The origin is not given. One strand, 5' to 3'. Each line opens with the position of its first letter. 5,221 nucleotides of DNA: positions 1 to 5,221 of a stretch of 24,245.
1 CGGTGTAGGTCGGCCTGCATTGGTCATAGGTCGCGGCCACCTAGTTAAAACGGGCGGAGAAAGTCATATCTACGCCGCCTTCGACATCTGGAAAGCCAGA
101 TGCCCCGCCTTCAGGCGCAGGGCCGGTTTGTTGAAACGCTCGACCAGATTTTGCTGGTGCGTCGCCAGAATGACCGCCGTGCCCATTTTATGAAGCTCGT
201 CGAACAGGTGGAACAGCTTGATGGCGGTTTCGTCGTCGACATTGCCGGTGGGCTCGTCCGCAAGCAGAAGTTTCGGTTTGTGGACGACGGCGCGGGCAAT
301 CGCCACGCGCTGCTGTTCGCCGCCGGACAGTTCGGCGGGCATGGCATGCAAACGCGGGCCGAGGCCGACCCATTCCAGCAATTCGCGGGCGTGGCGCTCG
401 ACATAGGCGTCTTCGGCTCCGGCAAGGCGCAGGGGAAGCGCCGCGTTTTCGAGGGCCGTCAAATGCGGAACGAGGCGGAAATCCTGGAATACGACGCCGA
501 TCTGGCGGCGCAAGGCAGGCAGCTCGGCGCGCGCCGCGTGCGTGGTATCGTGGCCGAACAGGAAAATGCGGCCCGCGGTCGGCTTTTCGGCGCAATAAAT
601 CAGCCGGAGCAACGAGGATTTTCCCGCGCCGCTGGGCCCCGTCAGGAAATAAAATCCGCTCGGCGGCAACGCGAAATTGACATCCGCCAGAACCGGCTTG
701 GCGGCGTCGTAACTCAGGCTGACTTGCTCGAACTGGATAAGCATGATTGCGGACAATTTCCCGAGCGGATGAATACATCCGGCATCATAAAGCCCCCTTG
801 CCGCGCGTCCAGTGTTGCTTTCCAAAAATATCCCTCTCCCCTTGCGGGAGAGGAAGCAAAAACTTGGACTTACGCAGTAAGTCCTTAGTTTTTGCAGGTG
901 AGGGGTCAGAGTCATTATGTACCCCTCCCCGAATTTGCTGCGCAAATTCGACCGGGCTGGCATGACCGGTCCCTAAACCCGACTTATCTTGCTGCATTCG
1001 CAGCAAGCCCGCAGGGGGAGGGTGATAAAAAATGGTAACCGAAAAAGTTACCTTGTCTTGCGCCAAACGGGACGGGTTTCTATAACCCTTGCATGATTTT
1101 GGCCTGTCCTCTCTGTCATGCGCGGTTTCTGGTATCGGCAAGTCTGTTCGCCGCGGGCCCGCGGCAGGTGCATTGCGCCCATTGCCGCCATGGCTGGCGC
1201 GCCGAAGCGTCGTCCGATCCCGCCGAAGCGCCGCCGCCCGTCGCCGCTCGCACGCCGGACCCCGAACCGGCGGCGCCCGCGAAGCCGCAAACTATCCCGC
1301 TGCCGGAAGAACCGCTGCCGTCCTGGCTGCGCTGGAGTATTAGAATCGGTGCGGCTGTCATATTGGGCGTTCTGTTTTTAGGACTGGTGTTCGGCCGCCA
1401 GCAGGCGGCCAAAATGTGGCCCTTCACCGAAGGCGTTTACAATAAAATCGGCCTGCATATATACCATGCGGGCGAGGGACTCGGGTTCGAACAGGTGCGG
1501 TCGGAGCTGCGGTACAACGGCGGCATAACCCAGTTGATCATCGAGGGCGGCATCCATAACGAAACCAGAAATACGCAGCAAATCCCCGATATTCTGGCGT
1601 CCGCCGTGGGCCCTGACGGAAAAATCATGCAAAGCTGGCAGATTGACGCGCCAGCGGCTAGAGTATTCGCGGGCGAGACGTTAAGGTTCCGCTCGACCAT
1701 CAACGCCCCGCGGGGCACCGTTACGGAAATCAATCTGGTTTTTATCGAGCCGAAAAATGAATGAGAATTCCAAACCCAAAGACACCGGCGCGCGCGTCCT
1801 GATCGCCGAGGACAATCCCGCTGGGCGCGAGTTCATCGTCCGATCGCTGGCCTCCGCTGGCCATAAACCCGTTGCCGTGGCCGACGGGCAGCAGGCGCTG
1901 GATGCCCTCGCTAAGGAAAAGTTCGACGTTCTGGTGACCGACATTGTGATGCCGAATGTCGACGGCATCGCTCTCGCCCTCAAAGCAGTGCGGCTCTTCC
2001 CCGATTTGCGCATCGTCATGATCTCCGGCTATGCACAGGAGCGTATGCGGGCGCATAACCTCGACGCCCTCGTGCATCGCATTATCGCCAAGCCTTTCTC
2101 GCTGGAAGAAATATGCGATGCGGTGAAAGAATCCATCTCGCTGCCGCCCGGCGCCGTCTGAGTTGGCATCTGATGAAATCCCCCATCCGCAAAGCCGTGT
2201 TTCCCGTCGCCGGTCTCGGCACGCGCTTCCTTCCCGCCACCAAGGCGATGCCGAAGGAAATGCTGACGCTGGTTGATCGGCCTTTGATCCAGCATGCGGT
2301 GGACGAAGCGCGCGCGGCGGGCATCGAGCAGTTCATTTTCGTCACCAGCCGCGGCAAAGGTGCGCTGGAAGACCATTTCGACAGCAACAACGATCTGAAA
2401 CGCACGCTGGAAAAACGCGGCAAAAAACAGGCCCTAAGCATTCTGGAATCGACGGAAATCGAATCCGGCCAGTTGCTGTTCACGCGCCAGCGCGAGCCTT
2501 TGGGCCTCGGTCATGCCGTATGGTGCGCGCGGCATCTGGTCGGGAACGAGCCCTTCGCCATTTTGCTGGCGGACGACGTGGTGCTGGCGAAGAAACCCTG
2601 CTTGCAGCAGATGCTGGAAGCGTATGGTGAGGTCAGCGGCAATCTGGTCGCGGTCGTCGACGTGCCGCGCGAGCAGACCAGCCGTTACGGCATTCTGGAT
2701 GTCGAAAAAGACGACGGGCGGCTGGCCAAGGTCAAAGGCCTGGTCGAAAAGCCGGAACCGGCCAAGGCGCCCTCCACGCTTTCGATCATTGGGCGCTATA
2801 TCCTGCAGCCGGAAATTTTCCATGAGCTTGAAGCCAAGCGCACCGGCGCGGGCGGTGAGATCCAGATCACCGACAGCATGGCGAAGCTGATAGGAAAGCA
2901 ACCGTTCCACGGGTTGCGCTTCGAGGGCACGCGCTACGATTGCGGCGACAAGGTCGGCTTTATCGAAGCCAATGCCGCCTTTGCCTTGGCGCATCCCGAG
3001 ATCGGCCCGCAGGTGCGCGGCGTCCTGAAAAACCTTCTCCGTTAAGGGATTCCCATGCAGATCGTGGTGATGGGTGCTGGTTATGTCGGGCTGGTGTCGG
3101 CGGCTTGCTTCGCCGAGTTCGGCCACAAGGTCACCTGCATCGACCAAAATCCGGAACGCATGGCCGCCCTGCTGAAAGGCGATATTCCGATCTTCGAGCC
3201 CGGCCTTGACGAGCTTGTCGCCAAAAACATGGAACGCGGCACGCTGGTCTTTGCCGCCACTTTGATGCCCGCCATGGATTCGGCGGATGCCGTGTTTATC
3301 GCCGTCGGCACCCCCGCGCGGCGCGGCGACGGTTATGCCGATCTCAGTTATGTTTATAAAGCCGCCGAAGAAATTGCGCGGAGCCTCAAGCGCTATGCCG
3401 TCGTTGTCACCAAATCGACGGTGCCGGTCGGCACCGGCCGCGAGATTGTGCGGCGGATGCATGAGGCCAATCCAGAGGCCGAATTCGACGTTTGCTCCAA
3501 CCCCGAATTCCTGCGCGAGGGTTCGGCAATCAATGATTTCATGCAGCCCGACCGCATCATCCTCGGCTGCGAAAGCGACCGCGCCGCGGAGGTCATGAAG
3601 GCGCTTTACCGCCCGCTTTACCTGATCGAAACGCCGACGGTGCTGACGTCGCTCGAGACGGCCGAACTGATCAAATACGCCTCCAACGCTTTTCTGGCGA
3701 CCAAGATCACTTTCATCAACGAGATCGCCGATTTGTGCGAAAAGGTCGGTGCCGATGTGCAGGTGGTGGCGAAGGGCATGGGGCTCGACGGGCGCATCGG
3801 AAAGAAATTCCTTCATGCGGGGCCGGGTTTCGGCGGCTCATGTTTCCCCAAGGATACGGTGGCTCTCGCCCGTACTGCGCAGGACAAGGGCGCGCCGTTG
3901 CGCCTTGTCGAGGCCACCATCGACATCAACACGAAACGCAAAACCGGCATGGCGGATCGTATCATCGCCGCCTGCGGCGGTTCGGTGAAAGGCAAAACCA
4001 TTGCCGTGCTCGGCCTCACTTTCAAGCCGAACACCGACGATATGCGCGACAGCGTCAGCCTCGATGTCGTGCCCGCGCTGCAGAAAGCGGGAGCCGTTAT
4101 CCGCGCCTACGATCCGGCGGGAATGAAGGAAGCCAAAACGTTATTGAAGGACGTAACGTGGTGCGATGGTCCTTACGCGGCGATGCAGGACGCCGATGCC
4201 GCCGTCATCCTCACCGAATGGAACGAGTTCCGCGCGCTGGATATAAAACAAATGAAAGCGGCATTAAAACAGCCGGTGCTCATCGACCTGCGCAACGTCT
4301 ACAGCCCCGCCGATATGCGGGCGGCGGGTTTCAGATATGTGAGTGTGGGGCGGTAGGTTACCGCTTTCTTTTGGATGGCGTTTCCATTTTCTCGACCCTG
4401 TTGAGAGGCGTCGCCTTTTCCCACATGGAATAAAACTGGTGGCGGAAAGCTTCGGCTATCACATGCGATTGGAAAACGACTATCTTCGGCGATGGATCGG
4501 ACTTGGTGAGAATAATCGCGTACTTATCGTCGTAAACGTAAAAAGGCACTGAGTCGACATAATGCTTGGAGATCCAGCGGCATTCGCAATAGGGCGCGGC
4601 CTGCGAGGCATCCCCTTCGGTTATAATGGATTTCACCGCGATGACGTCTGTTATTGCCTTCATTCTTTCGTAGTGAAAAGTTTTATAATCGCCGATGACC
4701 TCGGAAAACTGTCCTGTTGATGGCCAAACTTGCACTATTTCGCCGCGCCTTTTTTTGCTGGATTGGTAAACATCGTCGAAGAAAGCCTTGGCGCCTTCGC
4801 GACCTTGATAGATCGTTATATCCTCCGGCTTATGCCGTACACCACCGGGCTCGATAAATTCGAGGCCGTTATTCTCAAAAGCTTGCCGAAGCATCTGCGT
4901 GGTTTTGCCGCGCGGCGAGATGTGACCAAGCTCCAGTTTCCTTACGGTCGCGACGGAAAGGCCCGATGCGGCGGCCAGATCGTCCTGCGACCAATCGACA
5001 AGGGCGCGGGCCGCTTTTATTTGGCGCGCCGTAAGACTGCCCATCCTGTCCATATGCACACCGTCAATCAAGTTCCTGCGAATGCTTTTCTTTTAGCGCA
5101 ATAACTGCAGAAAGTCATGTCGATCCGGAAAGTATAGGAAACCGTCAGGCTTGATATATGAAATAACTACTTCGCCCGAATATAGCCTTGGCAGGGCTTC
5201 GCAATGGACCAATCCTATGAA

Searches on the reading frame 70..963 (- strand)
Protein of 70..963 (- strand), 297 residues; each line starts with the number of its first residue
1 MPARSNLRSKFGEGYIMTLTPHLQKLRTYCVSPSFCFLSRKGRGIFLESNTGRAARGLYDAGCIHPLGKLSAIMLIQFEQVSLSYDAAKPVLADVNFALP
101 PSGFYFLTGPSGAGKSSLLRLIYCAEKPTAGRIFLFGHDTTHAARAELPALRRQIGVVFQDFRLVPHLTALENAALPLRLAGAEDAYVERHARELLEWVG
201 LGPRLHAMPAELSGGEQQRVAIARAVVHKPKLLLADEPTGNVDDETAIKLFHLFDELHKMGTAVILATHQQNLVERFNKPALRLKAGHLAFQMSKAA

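Call 75: search_protein_families(library=pfam, proteins=[window:70-963:-])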
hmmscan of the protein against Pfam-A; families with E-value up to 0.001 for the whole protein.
window:70-963:- (297 aa): 4 families
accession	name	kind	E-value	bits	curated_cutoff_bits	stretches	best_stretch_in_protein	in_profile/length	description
PF00005.33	ABC_tran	-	4.7e-35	121.6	25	1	92-239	1-136/137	ABC transporter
PF13304.12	AAA_21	-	4e-06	27.6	27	0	104-123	1-20/304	AAA domain, putative AbiEii toxin, Type IV TA system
PF13191.12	AAA_16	-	2.9e-05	25.1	32.6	1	103-204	25-104/167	AAA ATPase domain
PF02463.25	SMC_N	-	0.0007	19.5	40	0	210-279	135-207/220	RecF/RecN/SMC N terminal domain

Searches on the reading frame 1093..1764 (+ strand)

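Call 75: search_protein_families(library=pfam, proteins=[window:1093-1764:+])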
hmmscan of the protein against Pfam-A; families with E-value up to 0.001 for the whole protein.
window:1093-1764:+ (223 aa): 2 families
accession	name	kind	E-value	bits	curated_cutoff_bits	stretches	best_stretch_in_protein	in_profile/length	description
PF13717.11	Zn_ribbon_4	-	1.8e-08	34.6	30.3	1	1-36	1-36/36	zinc-ribbon domain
PF13719.11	Zn_ribbon_5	-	0.00018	21.6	29.3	1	1-33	1-33/37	zinc-ribbon domain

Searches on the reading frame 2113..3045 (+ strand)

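Call 75: search_protein_families(library=pfam, proteins=[window:2113-3045:+])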
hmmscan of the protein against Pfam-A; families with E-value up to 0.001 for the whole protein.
window:2113-3045:+ (310 aa): 2 families
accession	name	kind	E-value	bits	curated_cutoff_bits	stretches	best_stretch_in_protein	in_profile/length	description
PF00483.29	NTP_transferase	-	1.2e-26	94.3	21.2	1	32-289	6-241/245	Nucleotidyl transferase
PF12804.13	NTP_transf_3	-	6.5e-06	26.8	27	1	32-182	5-122/160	MobA-like NTP transferase domain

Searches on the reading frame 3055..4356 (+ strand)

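Call 75: search_protein_families(library=pfam, proteins=[window:3055-4356:+])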
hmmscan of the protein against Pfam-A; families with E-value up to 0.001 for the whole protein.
window:3055-4356:+ (433 aa): 10 families
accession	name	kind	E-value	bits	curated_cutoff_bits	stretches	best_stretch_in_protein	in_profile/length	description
PF03721.20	UDPG_MGDP_dh_N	-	1.8e-63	214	27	1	1-184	1-187/187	UDP-glucose/GDP-mannose dehydrogenase family, NAD binding domain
PF00984.24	UDPG_MGDP_dh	-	2.5e-38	130.5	25.4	1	201-293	1-93/94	UDP-glucose/GDP-mannose dehydrogenase family, central domain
PF03720.21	UDPG_MGDP_dh_C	-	1.2e-34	119.2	30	1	317-417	1-102/103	UDP-glucose/GDP-mannose dehydrogenase family, UDP binding domain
PF00070.33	Pyr_redox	-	3.5e-06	27.9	22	1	3-36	2-35/82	Pyridine nucleotide-disulphide oxidoreductase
PF01262.27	AlaDh_PNT_C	-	1.2e-05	25.3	23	1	2-131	30-110/214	Alanine dehydrogenase/PNT, C-terminal domain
PF07992.20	Pyr_redox_2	-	5.4e-05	23.2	26.1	1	2-36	144-178/291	Pyridine nucleotide-disulphide oxidoreductase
PF02558.23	ApbA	-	0.0001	22.4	22.2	1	3-84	1-74/150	Ketopantoate reductase PanE/ApbA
PF01266.30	DAO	-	0.00013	22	27.9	0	3-33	2-32/353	FAD dependent oxidoreductase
PF03446.21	NAD_binding_2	-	0.00039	20.9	21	0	3-138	2-110/161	NAD binding domain of 6-phosphogluconate dehydrogenase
PF03807.23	F420_oxidored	-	0.00046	21.2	21.6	0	3-84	2-67/94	NADP oxidoreductase coenzyme F420-dependent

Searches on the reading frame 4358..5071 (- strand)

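Call 11: search_protein_families(library=pfam, proteins=[window:4358-5071:-])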
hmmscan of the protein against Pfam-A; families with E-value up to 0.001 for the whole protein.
window:4358-5071:- (237 aa): 1 family
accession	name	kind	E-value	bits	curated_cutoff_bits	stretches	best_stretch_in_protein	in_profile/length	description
PF01381.28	HTH_3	-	2.6e-08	34.2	23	1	18-57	1-40/55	Helix-turn-helix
